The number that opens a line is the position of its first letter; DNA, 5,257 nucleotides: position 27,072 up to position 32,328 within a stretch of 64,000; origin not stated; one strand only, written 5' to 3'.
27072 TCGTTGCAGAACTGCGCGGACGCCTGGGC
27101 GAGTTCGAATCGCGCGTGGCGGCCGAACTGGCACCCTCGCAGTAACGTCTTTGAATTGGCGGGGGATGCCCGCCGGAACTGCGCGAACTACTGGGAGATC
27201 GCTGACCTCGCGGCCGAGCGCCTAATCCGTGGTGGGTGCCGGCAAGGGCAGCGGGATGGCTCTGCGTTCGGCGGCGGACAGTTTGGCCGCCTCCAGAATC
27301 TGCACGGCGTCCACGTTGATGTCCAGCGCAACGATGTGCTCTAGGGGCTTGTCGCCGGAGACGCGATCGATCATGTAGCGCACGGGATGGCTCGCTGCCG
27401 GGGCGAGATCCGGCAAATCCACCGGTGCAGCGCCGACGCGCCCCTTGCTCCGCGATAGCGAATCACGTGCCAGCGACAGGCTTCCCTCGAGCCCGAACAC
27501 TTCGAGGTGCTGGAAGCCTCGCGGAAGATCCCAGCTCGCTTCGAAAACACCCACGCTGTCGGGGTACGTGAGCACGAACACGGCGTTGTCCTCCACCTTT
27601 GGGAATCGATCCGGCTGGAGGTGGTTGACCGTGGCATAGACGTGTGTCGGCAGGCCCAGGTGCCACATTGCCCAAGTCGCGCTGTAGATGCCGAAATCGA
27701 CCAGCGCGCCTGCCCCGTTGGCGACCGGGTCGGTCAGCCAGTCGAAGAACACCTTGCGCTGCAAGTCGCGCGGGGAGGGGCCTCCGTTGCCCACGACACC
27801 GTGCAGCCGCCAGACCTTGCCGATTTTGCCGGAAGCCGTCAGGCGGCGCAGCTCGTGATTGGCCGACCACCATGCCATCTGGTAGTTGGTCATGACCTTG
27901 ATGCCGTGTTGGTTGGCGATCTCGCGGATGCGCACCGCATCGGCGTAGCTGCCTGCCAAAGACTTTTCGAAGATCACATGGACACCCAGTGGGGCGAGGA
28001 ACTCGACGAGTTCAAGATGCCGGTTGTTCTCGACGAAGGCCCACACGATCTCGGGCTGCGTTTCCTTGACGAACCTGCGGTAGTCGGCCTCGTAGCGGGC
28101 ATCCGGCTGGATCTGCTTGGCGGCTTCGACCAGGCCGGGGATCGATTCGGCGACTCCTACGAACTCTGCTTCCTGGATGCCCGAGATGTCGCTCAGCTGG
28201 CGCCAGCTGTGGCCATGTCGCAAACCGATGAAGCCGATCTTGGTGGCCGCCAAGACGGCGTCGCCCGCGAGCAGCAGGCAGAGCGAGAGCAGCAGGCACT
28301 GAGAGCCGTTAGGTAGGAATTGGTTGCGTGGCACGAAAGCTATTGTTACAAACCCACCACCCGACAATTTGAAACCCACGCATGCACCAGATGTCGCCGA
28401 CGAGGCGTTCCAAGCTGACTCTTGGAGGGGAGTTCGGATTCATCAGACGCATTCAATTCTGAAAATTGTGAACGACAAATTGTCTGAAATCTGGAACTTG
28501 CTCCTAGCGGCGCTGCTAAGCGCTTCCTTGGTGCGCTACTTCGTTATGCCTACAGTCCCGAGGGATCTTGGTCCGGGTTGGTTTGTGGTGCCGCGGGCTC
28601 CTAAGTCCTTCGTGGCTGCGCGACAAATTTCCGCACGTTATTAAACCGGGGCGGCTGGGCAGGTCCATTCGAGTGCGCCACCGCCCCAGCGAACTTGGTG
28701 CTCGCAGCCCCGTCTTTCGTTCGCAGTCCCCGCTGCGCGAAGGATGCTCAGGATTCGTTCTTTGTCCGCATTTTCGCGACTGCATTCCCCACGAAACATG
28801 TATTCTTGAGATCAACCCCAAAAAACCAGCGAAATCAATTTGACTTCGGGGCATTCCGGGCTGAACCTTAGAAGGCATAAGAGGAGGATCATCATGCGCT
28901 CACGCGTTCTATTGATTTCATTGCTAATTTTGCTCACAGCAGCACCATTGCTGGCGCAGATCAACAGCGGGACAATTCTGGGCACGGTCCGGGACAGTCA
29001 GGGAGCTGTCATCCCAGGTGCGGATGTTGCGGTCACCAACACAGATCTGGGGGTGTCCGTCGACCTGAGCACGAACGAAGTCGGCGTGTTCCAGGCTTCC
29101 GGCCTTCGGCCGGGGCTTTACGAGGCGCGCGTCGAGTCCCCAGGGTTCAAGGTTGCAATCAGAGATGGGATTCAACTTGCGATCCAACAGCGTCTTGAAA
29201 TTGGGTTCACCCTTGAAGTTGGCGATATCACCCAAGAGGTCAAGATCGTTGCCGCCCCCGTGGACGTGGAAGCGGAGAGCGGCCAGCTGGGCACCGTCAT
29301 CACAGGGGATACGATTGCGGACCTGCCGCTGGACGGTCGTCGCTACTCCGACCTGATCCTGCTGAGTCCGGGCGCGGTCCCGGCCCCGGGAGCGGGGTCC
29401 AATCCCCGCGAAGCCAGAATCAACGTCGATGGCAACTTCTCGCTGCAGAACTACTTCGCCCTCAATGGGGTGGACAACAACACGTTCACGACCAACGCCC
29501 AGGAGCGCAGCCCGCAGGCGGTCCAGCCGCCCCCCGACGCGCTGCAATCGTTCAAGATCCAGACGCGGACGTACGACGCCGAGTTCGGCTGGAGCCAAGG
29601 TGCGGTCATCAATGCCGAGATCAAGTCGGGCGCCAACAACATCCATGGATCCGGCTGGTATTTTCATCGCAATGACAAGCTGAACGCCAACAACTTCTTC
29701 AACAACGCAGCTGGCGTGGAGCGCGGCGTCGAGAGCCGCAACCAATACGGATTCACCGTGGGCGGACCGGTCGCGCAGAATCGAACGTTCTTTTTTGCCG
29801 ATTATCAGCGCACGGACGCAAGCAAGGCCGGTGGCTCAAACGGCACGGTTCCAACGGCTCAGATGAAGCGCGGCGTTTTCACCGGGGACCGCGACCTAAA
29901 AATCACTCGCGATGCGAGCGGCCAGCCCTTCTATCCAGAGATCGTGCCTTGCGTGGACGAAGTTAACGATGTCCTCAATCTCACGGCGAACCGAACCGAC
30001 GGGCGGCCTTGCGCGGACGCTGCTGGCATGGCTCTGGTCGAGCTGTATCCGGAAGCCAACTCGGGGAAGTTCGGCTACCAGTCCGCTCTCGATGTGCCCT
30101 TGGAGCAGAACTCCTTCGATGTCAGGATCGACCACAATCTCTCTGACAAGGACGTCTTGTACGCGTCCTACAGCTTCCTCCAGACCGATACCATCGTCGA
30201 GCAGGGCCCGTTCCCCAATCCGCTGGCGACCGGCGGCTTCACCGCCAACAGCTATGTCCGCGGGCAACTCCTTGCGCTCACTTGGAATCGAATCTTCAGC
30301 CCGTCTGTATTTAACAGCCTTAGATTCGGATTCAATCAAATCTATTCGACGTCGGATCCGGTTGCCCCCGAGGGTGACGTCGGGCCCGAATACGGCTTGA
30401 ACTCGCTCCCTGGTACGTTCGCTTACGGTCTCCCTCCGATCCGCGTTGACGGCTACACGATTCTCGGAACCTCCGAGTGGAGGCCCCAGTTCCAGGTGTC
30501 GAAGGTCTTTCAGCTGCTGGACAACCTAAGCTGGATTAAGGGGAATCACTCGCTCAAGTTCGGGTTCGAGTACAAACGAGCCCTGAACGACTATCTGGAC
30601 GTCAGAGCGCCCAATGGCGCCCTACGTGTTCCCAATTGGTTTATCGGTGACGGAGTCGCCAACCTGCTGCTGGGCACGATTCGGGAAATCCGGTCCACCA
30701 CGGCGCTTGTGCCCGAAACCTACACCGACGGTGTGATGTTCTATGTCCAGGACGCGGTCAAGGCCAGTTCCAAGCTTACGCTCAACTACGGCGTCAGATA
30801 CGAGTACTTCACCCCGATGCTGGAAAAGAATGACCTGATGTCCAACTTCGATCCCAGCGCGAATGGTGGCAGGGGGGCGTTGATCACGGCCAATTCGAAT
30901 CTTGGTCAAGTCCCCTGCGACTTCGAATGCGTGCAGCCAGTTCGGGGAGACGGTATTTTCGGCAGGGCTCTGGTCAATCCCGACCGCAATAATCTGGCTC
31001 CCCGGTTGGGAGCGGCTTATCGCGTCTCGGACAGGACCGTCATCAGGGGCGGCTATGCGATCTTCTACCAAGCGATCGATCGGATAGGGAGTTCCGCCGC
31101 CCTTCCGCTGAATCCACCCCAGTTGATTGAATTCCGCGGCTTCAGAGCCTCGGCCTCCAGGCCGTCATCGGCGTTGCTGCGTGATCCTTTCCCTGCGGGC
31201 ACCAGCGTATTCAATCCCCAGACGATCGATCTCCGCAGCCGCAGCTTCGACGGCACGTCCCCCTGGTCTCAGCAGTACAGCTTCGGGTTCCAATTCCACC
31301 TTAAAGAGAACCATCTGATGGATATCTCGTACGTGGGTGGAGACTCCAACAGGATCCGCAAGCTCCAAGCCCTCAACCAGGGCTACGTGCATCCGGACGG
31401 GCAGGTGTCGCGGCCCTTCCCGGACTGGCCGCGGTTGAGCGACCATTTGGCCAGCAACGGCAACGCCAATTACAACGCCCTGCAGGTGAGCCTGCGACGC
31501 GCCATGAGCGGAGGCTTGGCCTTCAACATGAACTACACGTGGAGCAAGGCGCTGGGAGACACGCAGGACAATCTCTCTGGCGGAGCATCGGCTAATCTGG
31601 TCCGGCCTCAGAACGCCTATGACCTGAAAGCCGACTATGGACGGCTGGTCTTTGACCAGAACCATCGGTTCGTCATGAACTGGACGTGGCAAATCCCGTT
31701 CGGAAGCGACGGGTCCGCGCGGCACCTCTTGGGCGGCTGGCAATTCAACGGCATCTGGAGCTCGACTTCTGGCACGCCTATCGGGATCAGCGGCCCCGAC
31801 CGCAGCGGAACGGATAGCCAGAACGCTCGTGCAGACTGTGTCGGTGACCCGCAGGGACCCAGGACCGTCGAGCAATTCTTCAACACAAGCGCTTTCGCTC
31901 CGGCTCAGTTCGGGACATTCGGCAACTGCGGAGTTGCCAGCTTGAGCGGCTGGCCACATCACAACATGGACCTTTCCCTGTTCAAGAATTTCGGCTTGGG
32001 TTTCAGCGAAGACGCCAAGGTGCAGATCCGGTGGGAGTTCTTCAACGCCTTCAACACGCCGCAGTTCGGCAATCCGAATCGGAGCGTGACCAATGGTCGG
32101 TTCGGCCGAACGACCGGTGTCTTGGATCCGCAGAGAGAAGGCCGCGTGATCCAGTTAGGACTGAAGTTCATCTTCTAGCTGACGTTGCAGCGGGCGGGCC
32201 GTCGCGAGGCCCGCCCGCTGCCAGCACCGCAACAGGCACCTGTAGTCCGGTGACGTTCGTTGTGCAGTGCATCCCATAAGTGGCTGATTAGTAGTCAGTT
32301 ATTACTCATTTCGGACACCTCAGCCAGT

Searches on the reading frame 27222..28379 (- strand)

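Call 29: search_protein_families(library=pfam, proteins=[window:27222-28379:-], max_evalue=0.001)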
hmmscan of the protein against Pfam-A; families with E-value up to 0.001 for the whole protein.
window:27222-28379:- (385 aa): 3 families
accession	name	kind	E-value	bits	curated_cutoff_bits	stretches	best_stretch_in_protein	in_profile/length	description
PF22725.1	GFO_IDH_MocA_C3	-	7.1e-21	74.9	27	1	176-301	3-123/124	GFO/IDH/MocA C-terminal domain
PF01408.29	GFO_IDH_MocA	-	1.1e-08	36.2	24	1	49-166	9-120/120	Oxidoreductase family, NAD-binding Rossmann fold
PF02894.22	GFO_IDH_MocA_C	-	0.00068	19.9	22.9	0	183-305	6-131/218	Oxidoreductase family, C-terminal alpha/beta domain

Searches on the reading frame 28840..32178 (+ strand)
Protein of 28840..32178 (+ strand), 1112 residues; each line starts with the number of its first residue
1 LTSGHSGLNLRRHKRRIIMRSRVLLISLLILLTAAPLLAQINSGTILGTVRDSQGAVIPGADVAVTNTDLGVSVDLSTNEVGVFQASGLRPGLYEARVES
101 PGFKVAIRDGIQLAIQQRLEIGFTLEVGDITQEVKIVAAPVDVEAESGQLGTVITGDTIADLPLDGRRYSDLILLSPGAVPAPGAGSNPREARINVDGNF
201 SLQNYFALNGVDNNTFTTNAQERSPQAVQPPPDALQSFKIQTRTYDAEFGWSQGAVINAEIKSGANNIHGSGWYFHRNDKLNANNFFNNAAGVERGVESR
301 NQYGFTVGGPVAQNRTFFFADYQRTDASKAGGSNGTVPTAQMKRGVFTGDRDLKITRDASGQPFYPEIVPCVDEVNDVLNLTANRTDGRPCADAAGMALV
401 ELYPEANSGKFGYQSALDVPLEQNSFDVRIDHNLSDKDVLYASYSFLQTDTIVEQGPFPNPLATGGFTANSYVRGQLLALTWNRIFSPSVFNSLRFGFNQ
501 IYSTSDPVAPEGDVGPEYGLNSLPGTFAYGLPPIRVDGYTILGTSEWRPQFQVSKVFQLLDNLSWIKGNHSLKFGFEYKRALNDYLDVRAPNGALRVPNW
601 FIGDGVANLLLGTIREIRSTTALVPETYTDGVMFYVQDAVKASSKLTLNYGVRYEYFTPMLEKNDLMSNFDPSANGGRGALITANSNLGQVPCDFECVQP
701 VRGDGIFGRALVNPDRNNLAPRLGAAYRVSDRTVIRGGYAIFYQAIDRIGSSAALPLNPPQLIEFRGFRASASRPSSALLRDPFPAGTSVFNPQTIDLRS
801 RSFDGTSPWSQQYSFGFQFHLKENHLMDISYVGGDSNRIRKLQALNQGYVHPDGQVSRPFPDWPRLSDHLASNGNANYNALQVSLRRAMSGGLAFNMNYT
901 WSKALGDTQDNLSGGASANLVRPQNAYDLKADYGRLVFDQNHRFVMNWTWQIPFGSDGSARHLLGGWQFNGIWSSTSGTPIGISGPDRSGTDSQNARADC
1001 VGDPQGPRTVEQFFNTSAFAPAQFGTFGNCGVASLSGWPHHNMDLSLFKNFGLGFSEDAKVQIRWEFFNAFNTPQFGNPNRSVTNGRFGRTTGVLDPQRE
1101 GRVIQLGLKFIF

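Call 29: search_protein_families(library=pfam, proteins=[window:28840-32178:+], max_evalue=0.001)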
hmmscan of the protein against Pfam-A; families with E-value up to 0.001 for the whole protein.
window:28840-32178:+ (1112 aa): 3 families
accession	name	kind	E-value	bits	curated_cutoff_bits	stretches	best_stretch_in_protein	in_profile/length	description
PF25183.1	OMP_b-brl_4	-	4.8e-205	684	30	1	261-1105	2-838/838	Outer membrane beta barrel domain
PF13620.12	CarboxypepD_reg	-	2.6e-16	60.2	32.3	1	45-126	1-82/82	Carboxypeptidase regulatory-like domain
PF00593.30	TonB_dep_Rec_b-barrel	-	2.8e-09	37.8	27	1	442-740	17-238/436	TonB dependent receptor-like, beta-barrel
